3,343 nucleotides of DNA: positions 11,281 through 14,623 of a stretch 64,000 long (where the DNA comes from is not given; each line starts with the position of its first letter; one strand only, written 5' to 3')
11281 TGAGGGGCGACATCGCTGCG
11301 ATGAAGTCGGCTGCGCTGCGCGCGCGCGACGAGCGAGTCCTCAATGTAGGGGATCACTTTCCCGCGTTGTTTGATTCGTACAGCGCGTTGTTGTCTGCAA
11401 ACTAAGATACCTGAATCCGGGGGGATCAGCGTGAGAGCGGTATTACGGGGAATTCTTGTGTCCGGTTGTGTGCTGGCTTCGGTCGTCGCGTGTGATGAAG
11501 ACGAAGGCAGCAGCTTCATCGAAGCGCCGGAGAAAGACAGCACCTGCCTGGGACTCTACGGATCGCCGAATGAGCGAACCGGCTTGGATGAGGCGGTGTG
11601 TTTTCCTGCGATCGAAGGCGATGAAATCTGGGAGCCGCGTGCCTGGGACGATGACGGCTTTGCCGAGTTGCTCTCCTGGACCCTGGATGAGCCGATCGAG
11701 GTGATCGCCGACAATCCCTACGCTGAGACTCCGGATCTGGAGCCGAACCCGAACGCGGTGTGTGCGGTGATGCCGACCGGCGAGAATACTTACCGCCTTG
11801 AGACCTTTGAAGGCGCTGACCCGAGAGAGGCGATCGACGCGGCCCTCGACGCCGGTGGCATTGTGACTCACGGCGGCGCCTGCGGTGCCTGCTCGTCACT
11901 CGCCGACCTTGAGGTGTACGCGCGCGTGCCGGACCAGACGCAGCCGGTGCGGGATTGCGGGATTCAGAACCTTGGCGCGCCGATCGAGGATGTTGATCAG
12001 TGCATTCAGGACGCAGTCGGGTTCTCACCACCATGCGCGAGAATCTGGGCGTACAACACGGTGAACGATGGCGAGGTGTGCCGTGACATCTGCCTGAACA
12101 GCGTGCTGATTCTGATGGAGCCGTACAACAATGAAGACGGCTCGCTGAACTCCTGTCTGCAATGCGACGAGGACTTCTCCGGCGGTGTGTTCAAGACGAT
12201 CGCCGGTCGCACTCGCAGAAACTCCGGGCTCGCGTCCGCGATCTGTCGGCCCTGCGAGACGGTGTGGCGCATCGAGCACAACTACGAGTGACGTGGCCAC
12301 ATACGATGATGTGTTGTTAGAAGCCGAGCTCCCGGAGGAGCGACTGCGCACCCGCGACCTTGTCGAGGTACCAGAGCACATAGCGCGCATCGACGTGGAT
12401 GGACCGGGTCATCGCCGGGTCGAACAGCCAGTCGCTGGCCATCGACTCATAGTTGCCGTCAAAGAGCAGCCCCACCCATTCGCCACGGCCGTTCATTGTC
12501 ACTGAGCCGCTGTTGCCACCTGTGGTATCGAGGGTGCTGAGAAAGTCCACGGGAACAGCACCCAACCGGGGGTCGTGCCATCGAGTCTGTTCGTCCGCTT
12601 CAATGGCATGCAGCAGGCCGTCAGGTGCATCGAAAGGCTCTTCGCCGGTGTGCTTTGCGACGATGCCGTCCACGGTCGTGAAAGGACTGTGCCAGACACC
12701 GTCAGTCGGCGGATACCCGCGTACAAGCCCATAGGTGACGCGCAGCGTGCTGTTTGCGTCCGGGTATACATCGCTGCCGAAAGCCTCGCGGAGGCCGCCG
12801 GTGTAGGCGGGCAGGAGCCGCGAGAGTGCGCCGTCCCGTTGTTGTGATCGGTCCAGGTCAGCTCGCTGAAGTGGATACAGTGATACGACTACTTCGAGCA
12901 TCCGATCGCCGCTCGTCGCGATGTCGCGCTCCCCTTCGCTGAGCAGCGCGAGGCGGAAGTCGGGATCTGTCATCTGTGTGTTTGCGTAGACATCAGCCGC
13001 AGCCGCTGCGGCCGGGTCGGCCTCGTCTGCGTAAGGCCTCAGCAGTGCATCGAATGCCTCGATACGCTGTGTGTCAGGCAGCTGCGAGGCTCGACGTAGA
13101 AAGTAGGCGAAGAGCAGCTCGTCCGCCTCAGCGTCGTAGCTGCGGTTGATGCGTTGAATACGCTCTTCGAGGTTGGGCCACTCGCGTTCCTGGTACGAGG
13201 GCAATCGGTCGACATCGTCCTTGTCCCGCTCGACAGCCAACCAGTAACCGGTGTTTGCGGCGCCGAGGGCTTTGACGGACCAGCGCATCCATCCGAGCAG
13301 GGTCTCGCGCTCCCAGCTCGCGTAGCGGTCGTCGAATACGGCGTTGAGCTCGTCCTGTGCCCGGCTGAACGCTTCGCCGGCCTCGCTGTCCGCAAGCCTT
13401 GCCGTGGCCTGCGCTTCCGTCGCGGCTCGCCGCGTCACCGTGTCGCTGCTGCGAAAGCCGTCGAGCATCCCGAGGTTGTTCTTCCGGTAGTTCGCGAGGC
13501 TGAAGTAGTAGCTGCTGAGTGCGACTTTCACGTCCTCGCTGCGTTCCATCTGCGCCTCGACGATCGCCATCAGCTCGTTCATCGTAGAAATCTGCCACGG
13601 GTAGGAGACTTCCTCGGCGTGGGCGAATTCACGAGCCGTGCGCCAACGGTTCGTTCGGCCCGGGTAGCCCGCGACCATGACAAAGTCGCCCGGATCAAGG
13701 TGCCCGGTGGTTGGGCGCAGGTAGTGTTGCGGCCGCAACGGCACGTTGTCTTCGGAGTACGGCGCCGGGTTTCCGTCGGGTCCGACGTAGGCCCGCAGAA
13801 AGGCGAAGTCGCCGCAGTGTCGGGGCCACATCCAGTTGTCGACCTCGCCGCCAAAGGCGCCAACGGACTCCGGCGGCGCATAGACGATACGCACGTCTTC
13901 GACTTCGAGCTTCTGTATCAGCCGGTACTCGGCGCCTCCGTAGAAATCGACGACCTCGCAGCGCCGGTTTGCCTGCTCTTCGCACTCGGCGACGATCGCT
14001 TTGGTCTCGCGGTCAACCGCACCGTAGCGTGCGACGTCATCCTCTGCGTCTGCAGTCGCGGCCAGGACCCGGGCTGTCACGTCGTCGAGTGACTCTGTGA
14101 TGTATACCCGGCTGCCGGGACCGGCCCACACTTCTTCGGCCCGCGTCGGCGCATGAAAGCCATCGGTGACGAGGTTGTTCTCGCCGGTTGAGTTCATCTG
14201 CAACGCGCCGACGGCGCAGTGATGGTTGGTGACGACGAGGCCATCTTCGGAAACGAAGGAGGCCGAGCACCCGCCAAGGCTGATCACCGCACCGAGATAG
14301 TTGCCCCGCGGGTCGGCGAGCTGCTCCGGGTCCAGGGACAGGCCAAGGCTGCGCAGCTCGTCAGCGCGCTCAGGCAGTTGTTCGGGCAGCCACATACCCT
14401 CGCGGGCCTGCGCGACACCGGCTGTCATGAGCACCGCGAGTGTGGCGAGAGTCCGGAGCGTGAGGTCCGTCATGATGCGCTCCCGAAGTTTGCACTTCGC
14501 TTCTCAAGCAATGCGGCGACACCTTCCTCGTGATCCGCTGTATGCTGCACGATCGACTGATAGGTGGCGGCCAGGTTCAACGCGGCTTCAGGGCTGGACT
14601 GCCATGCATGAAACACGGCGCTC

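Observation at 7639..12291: An exported double-size M19-like metallohydrolase, a GT4 glycosyltransferase and a Cys-rich lipoprotein form an operon divergent from the Pho regulon block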

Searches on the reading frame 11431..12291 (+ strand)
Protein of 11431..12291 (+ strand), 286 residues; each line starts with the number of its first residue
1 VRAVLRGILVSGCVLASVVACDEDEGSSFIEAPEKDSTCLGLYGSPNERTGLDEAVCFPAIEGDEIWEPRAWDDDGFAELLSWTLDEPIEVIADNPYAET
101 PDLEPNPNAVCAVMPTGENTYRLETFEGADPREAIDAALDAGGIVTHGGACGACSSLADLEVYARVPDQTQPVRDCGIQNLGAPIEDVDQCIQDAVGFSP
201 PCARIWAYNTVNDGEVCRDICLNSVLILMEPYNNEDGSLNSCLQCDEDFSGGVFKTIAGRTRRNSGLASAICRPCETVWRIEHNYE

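Call 7: search_protein_families(library=pfam, proteins=[window:11431-12291:+], max_evalue=0.01)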
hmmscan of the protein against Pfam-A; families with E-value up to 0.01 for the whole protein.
window:11431-12291:+ (286 aa): 0 families

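Call 8: search_protein_families(library=ncbifam, proteins=[window:11431-12291:+], max_evalue=0.01)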
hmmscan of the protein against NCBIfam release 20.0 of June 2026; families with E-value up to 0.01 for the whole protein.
window:11431-12291:+ (286 aa): 0 families

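Call 27: find_homologous_proteins(query=window:11431-12291:+)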
Query window:11431-12291:+ (286 aa): 630 proteins with E <= 0.001 among 2194 candidates; the best 120 are listed.
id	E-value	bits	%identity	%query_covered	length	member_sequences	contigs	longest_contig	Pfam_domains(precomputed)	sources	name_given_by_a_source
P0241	1.9e-194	663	100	100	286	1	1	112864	-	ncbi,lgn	-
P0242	2.1e-126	439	71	95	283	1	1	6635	-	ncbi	-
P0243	4.4e-125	435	68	100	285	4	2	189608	-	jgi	jgi:hypothetical protein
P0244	8.7e-125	434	69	98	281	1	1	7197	-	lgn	-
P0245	1.9e-124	433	69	94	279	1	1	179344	-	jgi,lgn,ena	-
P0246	1.1e-122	427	70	94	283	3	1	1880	-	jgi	jgi:hypothetical protein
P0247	8.0e-120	418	70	87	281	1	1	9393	-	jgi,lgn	jgi:hypothetical protein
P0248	1.1e-119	417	67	95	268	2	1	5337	-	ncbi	-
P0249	2.4e-118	413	71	88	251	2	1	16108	-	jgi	-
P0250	5.0e-118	412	67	93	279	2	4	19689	-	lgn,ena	-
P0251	3.8e-117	409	65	100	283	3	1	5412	-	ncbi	-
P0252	4.0e-117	409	66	92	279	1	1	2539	-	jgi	jgi:hypothetical protein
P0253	5.4e-115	402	65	95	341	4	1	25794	-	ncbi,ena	-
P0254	1.0e-114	401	63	100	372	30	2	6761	-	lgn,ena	-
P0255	8.1e-114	398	67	89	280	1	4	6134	-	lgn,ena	-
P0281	1.6e-90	321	53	100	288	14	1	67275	-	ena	-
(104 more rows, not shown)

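Call 28: find_encoding_contigs(protein=P0243, flank=8000, max_places=2)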
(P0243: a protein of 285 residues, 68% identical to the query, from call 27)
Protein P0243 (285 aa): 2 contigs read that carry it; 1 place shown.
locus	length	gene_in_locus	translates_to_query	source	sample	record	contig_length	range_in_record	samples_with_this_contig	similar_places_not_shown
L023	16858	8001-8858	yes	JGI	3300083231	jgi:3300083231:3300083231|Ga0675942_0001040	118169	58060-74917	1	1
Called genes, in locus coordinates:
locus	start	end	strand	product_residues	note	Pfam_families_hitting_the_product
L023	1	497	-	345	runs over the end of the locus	-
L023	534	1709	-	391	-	PF00092:VWA, PF13519:VWA_2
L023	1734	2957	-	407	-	PF00092:VWA, PF13519:VWA_2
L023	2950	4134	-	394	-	-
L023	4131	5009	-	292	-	PF01882:DUF58, PF13519:VWA_2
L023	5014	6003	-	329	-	PF20030:bpMoxR, PF07726:AAA_3, PF07728:AAA_5, PF17863:AAA_lid_2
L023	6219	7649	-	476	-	PF01637:ATPase_2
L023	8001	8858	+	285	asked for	-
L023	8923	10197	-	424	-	PF01590:GAF (faint), PF00990:GGDEF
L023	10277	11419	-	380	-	-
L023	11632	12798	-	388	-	PF03372:Exo_endo_phos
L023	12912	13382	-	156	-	PF00583:Acetyltransf_1, PF13508:Acetyltransf_7, PF08445:FR47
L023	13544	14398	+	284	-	PF02673:BacA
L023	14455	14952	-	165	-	PF01668:SmpB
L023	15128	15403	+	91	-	-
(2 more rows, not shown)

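Call 29: find_encoding_contigs(protein=P0245, flank=8000, max_places=2)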
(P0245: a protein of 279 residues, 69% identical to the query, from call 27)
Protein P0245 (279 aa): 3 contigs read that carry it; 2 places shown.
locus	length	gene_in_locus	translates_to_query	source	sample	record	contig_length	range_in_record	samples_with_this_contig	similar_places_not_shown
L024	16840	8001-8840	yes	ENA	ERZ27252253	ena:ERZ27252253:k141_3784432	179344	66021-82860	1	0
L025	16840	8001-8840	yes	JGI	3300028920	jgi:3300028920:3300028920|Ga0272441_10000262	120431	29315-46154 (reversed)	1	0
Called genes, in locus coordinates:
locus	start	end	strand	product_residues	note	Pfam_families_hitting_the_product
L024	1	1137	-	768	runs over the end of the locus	PF08448:PAS_4, PF13426:PAS_9, PF00989:PAS, PF08448:PAS_4, PF13426:PAS_9, PF00512:HisKA, PF02518:HATPase_c, PF01627:Hpt, +5 more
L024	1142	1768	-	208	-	PF00072:Response_reg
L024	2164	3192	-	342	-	PF02322:Cyt_bd_oxida_II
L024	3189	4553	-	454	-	PF01654:Cyt_bd_oxida_I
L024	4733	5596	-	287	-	-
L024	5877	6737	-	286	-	PF02412:TSP_3 (faint)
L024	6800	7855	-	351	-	PF04055:Radical_SAM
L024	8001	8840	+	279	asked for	-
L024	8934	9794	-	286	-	-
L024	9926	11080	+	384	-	PF05402:PqqD, PF02163:Peptidase_M50 (faint)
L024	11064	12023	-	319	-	-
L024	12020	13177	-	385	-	PF04055:Radical_SAM, PF13186:SPASM (weak)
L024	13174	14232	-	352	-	PF04055:Radical_SAM, PF13186:SPASM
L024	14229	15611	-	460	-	PF08241:Methyltransf_11, PF13489:Methyltransf_23, PF13649:Methyltransf_25 (faint)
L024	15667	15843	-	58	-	-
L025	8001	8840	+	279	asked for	-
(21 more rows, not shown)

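Call 30: find_encoding_contigs(protein=P0281, flank=8000, max_places=2)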
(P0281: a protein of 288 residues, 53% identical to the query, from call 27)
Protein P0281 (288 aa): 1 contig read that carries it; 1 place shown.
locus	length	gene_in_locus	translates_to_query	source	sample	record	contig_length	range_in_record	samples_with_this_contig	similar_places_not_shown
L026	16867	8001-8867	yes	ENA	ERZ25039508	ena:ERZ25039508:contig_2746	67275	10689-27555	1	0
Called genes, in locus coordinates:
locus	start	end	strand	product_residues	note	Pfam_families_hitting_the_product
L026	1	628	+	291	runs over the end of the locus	-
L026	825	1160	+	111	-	PF12599:DUF3768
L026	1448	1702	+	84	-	-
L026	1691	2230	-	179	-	-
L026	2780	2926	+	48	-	-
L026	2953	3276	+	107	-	PF04002:RadC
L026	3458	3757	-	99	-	-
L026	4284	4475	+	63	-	-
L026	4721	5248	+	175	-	-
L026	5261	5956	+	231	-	-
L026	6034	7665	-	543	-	PF07969:Amidohydro_3, PF01979:Amidohydro_1 (faint), PF07969:Amidohydro_3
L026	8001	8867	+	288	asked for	-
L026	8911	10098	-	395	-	PF00067:p450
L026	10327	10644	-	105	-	PF26421:Avidin_like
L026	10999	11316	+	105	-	-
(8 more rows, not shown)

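Call 65: predict_structure(alignment_id=A2)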
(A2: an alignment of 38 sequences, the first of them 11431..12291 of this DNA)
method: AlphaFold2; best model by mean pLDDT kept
length: 286 residues; sequences in the alignment: 38
mean_pLDDT: 92.5   pTM: 0.86
mean pLDDT of the five models: 92.5, 92.3, 91.2, 90.7, 89.9
residues with pLDDT >= 90: 250; 70-90: 8; 50-70: 23; < 50: 5
segments of 3 or more residues with pLDDT < 50: none
pLDDT, mean of each block of 10 residues (from residue 1): 52 54 58 92 97 97 93 97 98 98 97 98 98 97 98 99 98 97 97 99 99 97 94 97 98 98 97 97 94
secondary structure, 60 per line:
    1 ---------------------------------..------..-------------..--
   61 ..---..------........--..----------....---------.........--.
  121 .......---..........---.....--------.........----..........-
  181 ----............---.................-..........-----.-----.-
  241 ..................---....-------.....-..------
elements in order: H74-81 H96-99 E109-117 E120-127 H131-140 E144-148 H157-165 H170-179 H185-196 H200-216 H218-227 H241-258 H262-265

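Call 81: fold_search(model_id=the predicted structure, library=pdb)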
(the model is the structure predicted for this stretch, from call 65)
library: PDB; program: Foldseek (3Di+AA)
matches with E <= 10: 80; with E <= 0.001: 0
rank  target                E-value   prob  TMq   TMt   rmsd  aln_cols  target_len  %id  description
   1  4lk0_M                2.0e+00  0.15  0.13  0.50   3.5        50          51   20  Crystal Structure Analysis of the E.coli holoenzyme/T7 Gp2 complex (released 2013-11-13)
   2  3rzu_E                2.1e+00  0.10  0.10  0.15   6.7        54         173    9  The Crystal Structure of the Catalytic Domain of AMSH (released 2011-10-19)
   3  7ca4                  2.2e+00  0.05  0.15  0.24  14.5       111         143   11  The Crystal Structure of human Bcl-2-like protein 1 from Biortus (released 2020-07-08)
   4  2ik6_A                2.5e+00  0.01  0.08  0.08  16.6       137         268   17  Yeast inorganic pyrophosphatase variant D120E with magnesium and phosphate (released 2007-02-13)
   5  7mhd                  2.8e+00  0.03  0.12  0.12   9.7       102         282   11  Thioesterase Domain of Human Fatty Acid Synthase (FASN-TE) binding a competitive inhibitor SBP-7635 (released 2022-04-20)
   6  9e8k_c                3.1e+00  0.06  0.13  0.14   6.8        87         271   11  Nub1/Fat10-processing human 26S proteasome with Rpt6 at top of spiral staircase (AAA+ motor locally refined) (released 2024-12-04)
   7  8jsu_D                3.3e+00  0.04  0.13  0.12   9.3       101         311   13  The crystal structure of TvaE in complex with TvaLP (released 2025-09-03)
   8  9jk7_A                3.3e+00  0.04  0.16  0.13  13.6       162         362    9  Human VANGL2 hexamer (released 2024-12-25)
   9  5xuo                  3.3e+00  0.02  0.12  0.18  12.6       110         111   16  Pks13 AT domain fragment from Mycobacterium tuberculosis (released 2018-05-02)
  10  3rzu_A                3.5e+00  0.08  0.10  0.15   6.2        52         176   10  The Crystal Structure of the Catalytic Domain of AMSH (released 2011-10-19)
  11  5zmw                  4.0e+00  0.01  0.11  0.06  18.6       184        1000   12  Crystal structure of the E309Q mutant of SR Ca2+-ATPase in E2(TG) (released 2019-04-03)
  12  3ihc                  4.2e+00  0.03  0.14  0.23  14.1       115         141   14  Crystal structure of mouse Bcl-xl (wt) at pH 5.0 (released 2010-04-14)
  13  7mhe                  4.2e+00  0.03  0.11  0.11   9.5        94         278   10  Thioesterase Domain of Human Fatty Acid Synthase (FASN-TE) binding a competitive inhibitor SBP-7957 (released 2022-04-20)
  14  4x5o_A                4.2e+00  0.02  0.16  0.11  14.8       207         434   12  Human histidine tRNA synthetase (released 2015-11-25)
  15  4g85_A                4.2e+00  0.02  0.14  0.10  14.7       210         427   10  Crystal structure of human HisRS (released 2012-09-26)
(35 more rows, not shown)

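Call 87: search_protein_representatives(alignment_id=A2)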
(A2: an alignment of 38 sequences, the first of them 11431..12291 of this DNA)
Query: 38 sequences, 268 profile positions. Proteins with E-value up to 0.001 (for the whole library): 1396; up to 1e-10: 976; up to 1e-30: 306. The best 150 are listed.
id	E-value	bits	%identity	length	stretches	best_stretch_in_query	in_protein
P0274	1.1e-118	411.7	-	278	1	8-266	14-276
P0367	1.4e-98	345.7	-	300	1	6-268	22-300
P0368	1.8e-98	345.4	-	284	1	23-267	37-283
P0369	1.7e-97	342.1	-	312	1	25-267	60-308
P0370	2.9e-95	334.8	-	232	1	34-267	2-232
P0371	4.9e-94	330.8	-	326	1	25-267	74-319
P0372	1.2e-93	329.5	-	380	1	8-267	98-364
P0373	1.7e-93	329.1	-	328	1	27-267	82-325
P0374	3.2e-93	328.1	-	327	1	27-267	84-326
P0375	2.9e-92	325.0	-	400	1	21-267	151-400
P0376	2.7e-91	321.8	-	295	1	17-267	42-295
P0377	1.8e-90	319.2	-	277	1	9-268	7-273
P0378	7.4e-88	310.6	-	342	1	27-267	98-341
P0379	7.6e-88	310.5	-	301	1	21-267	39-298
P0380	3.4e-87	308.4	-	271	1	6-267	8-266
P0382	7.0e-87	307.4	-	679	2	23-266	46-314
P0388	4.4e-81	288.3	-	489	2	51-267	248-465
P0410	3.3e-63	229.7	-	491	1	6-267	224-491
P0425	1.9e-58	214.2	-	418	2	95-267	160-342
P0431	1.0e-57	211.7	-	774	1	52-267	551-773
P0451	3.6e-53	196.8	-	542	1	55-266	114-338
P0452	3.9e-53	196.7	-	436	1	49-266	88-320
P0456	2.2e-52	194.3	-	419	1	88-266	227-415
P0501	1.2e-44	168.9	-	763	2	97-209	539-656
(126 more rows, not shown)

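Call 88: search_protein_families(library=pfam, proteins=[P0382, P0431, P0501, P0451, P0388, P0410, P0452, P0456, P0425, P0375], max_evalue=0.001)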
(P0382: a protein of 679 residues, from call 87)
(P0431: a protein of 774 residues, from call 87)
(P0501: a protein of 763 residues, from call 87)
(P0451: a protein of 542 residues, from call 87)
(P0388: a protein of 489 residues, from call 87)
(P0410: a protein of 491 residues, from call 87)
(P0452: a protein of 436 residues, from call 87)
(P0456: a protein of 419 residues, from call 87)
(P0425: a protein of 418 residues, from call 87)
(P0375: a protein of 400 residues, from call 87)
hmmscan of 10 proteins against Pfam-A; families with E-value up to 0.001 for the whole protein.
P0382 (679 aa): 0 families

P0431 (774 aa): 1 family
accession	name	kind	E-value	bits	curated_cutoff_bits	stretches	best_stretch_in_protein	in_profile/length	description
PF03629.24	SASA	-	1.3e-08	35.2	24.8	1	134-393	3-204/226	Carbohydrate esterase, sialic acid-specific acetylesterase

P0501 (763 aa): 1 family
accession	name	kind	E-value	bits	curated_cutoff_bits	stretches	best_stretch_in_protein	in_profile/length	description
PF13205.12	Big_5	-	1.4e-12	48.7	23.6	1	133-239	1-103/105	Bacterial Ig-like domain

P0451 (542 aa): 0 families

P0388 (489 aa): 0 families

P0410 (491 aa): 1 family
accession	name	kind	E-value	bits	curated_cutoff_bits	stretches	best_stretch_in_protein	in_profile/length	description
PF02965.22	Met_synt_B12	-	2e-62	211.5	25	1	9-157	88-240/273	Vitamin B12 dependent methionine synthase, activation domain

P0452 (436 aa): 0 families

P0456 (419 aa): 0 families

P0425 (418 aa): 0 families

P0375 (400 aa): 0 families

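Call 93: find_encoding_contigs(protein=P0242, flank=6000, max_places=2)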
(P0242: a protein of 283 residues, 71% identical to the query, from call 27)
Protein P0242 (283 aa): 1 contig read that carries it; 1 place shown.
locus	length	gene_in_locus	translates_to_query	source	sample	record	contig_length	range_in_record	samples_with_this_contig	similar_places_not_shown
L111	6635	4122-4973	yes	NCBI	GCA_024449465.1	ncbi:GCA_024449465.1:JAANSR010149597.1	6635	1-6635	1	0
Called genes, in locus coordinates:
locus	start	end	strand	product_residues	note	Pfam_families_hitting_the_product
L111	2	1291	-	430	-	?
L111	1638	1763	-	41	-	-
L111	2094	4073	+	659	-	-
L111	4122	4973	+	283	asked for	-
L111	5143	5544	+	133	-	-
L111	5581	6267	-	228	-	PF01370:Epimerase (weak), PF05368:NmrA, PF13460:NAD_binding_10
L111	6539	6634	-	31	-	?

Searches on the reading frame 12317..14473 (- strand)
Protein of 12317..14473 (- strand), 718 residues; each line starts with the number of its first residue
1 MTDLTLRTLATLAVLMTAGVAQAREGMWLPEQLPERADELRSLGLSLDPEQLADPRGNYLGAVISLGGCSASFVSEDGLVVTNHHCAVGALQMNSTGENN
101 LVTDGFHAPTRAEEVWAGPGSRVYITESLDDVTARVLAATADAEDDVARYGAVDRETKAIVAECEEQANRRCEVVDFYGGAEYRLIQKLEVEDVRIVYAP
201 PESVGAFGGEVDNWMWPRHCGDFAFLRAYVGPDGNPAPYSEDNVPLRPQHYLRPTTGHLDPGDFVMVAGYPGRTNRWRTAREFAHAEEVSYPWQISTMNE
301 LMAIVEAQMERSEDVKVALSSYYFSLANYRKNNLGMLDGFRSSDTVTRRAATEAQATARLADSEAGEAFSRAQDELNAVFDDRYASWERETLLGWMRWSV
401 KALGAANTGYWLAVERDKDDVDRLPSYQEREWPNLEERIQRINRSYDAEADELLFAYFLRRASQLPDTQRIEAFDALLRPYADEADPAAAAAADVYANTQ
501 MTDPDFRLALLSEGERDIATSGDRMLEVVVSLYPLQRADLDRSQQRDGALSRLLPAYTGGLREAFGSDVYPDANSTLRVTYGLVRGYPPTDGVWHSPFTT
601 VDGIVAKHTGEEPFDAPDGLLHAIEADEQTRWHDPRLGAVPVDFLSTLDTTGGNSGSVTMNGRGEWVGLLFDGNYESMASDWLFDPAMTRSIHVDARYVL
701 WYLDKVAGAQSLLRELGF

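Call 7: search_protein_families(library=pfam, proteins=[window:12317-14473:-], max_evalue=0.01)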
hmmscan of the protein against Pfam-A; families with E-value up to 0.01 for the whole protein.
window:12317-14473:- (718 aa): 2 families
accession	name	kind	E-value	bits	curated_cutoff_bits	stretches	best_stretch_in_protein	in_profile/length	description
PF10459.15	Peptidase_S46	-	6.6e-221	736.1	22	1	23-717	1-697/698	Peptidase S46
PF13365.12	Trypsin_2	-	8e-06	27.1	27.6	0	69-148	1-55/144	Trypsin-like peptidase domain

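Call 8: search_protein_families(library=ncbifam, proteins=[window:12317-14473:-], max_evalue=0.01)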
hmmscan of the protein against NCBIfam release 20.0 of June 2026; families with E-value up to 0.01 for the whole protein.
window:12317-14473:- (718 aa): 2 families
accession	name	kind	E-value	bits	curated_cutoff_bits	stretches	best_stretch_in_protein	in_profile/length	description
NF053519.1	DipepPtdsDpp7Prph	equivalog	1.4e-110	370.8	1200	1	9-716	6-705/708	dipeptidyl-peptidase Dpp7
NF010635.0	PRK14032.1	subfamily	0.0034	16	426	1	133-187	342-396/448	citrate synthase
